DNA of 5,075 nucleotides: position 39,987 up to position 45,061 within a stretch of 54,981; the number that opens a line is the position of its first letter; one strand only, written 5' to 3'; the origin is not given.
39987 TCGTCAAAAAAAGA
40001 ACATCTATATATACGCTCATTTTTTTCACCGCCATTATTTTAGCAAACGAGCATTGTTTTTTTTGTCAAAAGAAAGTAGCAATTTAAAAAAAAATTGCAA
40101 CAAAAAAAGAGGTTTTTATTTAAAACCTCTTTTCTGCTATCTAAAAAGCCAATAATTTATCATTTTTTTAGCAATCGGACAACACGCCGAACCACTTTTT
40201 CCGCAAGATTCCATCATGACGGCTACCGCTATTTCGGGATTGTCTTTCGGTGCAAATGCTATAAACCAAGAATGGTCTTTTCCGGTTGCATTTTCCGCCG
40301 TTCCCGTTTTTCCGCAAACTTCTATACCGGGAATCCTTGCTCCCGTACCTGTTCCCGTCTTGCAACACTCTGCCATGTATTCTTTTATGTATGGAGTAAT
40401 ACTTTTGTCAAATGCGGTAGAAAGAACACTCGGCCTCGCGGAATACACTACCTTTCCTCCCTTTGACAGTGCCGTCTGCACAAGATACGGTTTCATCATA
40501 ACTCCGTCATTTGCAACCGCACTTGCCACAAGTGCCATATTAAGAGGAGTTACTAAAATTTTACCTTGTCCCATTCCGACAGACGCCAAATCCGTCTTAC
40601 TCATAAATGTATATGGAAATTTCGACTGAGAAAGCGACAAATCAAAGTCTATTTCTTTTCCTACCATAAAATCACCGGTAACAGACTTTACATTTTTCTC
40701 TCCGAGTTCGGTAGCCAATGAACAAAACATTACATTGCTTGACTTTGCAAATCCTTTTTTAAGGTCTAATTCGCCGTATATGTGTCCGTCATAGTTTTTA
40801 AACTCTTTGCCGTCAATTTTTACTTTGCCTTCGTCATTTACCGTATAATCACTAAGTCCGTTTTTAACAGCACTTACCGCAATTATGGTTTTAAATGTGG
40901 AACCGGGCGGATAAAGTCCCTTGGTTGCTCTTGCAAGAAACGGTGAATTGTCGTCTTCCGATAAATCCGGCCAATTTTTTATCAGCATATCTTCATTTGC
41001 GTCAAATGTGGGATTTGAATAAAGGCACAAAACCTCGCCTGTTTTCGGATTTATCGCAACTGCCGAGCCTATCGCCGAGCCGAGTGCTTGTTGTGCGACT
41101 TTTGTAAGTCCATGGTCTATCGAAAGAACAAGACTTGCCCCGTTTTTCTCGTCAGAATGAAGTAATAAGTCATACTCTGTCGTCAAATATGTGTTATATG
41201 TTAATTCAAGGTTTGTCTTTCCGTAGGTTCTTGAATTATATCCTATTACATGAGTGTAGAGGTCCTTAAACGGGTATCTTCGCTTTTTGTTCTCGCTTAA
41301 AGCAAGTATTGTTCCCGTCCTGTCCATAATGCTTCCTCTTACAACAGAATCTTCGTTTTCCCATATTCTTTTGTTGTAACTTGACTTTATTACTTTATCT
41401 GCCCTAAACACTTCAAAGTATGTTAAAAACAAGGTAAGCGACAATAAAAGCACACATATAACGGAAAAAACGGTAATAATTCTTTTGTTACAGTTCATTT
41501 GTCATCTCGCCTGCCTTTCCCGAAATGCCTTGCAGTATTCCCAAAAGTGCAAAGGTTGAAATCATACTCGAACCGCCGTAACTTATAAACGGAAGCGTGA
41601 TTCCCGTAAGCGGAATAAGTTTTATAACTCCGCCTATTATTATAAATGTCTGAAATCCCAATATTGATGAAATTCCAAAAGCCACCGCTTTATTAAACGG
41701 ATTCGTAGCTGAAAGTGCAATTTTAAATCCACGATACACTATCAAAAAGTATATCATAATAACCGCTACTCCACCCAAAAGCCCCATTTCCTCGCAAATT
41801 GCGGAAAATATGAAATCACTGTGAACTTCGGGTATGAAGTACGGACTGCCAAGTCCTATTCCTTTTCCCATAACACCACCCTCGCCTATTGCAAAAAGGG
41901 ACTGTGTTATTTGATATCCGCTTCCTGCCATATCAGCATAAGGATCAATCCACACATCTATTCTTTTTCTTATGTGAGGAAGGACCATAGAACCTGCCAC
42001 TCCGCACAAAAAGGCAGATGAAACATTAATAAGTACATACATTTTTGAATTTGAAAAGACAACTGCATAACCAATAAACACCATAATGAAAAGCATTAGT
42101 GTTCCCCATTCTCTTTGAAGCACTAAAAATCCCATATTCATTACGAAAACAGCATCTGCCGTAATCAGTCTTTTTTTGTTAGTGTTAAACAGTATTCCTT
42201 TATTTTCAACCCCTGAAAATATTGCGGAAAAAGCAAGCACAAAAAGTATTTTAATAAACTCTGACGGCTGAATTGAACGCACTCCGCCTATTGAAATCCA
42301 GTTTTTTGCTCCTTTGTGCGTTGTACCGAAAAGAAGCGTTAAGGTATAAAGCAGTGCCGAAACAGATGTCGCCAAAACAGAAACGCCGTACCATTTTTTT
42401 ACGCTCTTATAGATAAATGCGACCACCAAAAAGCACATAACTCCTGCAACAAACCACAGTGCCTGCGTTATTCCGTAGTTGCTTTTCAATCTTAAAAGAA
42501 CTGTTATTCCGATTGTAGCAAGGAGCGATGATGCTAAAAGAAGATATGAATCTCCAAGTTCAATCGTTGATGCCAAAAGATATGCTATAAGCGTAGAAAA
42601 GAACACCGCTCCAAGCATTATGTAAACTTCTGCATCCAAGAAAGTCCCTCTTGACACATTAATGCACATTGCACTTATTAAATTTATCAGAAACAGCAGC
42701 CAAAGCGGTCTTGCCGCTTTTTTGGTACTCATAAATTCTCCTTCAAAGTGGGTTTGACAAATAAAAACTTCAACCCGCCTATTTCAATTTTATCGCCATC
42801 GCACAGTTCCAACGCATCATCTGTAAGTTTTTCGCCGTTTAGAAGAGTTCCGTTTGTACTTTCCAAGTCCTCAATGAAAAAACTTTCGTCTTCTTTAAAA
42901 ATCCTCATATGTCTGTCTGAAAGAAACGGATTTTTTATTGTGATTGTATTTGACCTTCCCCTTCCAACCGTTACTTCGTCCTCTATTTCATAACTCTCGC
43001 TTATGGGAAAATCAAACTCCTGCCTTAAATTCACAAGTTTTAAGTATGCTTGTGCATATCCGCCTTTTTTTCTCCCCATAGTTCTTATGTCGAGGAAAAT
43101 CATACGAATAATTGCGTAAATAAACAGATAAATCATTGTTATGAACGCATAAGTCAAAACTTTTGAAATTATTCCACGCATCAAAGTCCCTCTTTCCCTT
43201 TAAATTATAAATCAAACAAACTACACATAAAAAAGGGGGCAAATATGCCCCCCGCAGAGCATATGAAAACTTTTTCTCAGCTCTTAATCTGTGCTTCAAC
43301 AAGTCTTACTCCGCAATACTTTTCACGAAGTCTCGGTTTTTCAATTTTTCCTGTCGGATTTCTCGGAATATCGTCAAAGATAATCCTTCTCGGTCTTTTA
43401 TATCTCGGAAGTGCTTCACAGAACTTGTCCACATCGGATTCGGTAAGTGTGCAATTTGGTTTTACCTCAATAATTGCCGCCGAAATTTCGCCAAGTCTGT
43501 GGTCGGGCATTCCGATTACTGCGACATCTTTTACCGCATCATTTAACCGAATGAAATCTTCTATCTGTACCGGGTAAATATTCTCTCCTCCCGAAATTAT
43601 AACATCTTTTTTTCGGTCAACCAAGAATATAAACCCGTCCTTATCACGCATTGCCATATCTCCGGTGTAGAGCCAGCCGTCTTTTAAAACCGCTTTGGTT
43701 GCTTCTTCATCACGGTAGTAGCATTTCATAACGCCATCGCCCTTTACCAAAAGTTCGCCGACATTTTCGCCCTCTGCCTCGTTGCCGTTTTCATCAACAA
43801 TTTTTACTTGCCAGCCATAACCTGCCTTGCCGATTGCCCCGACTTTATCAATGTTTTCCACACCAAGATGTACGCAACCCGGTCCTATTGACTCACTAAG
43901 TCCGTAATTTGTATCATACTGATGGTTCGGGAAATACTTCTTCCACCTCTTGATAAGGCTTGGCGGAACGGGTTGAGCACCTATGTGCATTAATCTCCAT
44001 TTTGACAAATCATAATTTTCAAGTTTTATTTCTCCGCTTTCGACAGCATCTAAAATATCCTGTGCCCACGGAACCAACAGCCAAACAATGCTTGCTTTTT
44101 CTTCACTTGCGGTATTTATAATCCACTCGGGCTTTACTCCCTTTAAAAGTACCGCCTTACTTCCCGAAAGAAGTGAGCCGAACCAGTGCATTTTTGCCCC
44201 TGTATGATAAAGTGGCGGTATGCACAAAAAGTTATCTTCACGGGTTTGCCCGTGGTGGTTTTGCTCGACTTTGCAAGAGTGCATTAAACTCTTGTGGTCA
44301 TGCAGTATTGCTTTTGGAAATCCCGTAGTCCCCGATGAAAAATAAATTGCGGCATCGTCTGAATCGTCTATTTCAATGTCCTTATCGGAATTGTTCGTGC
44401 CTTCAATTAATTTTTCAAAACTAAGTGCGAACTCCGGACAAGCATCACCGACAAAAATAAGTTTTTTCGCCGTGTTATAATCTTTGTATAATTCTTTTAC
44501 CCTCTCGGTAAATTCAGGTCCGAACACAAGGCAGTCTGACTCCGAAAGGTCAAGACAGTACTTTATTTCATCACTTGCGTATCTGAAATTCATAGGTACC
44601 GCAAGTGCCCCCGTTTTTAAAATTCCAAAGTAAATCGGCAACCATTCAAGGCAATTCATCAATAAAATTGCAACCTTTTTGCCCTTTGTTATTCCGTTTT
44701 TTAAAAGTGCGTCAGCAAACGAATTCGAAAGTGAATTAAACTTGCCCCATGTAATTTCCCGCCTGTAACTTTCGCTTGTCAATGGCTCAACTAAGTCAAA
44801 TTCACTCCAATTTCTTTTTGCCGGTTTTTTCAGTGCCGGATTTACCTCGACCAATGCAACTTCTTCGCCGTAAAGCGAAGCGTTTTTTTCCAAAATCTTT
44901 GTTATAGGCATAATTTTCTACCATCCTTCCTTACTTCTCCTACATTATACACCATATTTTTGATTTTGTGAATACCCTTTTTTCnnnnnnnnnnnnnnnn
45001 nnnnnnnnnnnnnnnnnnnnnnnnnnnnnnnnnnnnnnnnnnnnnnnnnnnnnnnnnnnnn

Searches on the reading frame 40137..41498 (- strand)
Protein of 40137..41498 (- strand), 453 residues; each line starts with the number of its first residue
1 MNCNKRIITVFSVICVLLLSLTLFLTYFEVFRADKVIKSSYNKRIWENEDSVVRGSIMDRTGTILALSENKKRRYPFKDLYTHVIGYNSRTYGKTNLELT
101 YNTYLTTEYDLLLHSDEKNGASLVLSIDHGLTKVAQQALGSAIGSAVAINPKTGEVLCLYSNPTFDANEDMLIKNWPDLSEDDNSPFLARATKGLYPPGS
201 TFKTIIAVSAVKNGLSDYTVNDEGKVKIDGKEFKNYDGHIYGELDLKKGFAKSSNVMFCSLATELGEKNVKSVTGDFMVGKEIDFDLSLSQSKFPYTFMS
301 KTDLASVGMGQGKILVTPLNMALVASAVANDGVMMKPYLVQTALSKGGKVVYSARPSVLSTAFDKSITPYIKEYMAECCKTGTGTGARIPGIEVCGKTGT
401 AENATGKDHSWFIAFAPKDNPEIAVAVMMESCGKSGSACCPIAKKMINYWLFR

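Call 92: search_protein_families(library=pfam, proteins=[window:40137-41498:-], max_evalue=0.00001)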
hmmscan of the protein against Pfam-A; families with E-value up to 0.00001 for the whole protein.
window:40137-41498:- (453 aa): 2 families
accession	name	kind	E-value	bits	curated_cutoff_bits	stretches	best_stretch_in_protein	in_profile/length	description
PF00905.27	Transpeptidase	-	2e-58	198.4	22.1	1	144-447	1-298/299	Penicillin binding protein transpeptidase domain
PF21922.1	PBP_dimer_2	-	1.8e-09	38.2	27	1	54-112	1-64/83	Penicillin binding protein A dimerisation domain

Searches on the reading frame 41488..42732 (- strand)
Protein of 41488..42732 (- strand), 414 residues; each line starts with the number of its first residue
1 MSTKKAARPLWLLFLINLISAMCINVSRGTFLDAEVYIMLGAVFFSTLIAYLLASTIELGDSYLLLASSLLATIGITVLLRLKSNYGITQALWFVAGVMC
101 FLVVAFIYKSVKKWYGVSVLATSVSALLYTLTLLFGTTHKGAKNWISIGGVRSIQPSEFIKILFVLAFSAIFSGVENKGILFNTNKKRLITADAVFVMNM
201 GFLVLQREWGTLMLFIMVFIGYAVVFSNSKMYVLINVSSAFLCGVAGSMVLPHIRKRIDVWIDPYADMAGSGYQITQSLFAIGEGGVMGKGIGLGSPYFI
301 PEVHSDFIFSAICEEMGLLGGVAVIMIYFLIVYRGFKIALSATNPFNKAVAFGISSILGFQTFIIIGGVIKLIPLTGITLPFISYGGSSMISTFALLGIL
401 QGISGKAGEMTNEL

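Call 92: search_protein_families(library=pfam, proteins=[window:41488-42732:-], max_evalue=0.00001)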
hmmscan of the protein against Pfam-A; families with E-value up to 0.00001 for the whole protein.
window:41488-42732:- (414 aa): 1 family
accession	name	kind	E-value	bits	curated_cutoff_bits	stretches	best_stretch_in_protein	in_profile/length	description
PF01098.24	FTSW_RODA_SPOVE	-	1.8e-74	251.3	26.4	1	88-404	39-351/356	Cell cycle protein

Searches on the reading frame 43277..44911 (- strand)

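Call 92: search_protein_families(library=pfam, proteins=[window:43277-44911:-], max_evalue=0.00001)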
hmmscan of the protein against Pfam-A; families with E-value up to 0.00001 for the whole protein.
window:43277-44911:- (544 aa): 2 families
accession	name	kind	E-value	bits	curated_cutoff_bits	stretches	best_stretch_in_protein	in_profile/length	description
PF00501.34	AMP-binding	-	3.1e-66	224.2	29.9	1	50-399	19-384/384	AMP-binding enzyme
PF13193.12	AMP-binding_C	-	3.5e-09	37.9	24.5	1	450-522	2-76/76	AMP-binding enzyme C-terminal domain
